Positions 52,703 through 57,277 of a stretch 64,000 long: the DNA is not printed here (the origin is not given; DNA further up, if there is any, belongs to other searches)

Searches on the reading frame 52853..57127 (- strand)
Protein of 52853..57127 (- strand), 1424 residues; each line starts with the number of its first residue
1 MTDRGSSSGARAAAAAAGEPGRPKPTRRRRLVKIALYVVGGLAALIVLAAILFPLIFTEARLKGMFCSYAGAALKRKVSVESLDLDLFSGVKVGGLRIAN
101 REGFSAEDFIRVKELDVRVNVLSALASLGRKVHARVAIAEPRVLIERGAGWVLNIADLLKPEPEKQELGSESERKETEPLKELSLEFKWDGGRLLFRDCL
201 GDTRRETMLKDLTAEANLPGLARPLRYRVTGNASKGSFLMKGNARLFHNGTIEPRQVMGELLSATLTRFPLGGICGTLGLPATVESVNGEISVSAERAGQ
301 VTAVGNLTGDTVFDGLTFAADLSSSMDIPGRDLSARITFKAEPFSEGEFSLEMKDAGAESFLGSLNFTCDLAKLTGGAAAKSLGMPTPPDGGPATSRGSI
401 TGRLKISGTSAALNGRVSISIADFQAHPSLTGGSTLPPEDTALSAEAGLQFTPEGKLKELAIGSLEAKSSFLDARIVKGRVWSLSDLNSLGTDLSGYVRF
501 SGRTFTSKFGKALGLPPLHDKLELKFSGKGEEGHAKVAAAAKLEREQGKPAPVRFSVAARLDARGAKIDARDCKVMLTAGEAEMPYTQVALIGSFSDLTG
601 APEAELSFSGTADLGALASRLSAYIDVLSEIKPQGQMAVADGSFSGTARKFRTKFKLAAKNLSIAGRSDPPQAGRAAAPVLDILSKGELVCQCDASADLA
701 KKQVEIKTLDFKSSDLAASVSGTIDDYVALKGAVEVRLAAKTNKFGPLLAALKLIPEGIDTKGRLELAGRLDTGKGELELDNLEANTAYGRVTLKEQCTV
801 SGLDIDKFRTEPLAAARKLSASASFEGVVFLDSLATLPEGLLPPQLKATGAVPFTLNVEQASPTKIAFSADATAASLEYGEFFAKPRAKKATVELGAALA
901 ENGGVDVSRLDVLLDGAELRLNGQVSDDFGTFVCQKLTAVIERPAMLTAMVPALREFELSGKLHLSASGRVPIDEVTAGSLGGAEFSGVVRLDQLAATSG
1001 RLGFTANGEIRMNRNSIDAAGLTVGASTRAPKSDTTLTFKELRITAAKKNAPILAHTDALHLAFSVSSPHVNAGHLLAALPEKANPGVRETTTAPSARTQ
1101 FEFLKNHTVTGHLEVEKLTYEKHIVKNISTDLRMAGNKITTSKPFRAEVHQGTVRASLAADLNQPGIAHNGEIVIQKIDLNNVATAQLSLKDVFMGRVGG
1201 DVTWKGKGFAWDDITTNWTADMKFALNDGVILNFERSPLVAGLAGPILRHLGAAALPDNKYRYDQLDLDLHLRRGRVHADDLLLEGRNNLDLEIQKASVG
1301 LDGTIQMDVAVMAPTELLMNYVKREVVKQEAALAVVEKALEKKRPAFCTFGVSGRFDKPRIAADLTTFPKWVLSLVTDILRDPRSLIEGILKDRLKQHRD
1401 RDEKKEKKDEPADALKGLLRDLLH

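Call 9: search_protein_families(library=ncbifam, proteins=[window:52853-57127:-], max_evalue=0.001)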
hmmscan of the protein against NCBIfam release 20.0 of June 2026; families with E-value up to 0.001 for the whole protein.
window:52853-57127:- (1424 aa): 4 families
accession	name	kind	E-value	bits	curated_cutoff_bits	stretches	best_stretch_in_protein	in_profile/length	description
NF008091.0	PRK10833.1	equivalog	6.3e-08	31.6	412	1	1093-1283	329-514/618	outer membrane assembly protein AsmA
TIGR04411.1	T2SS_GspN_Lepto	equivalog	1.3e-07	31.4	50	0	30-125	1-86/280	type II secretion system protein GspN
NF047499.1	LIC_11026_fam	hypoth_equivalog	3e-06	25.5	325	1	50-183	22-148/1006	LIC_11026 family protein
TIGR03545.1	TIGR03545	subfamily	0.00096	17.8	173.35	0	40-102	6-70/556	TIGR03545 family protein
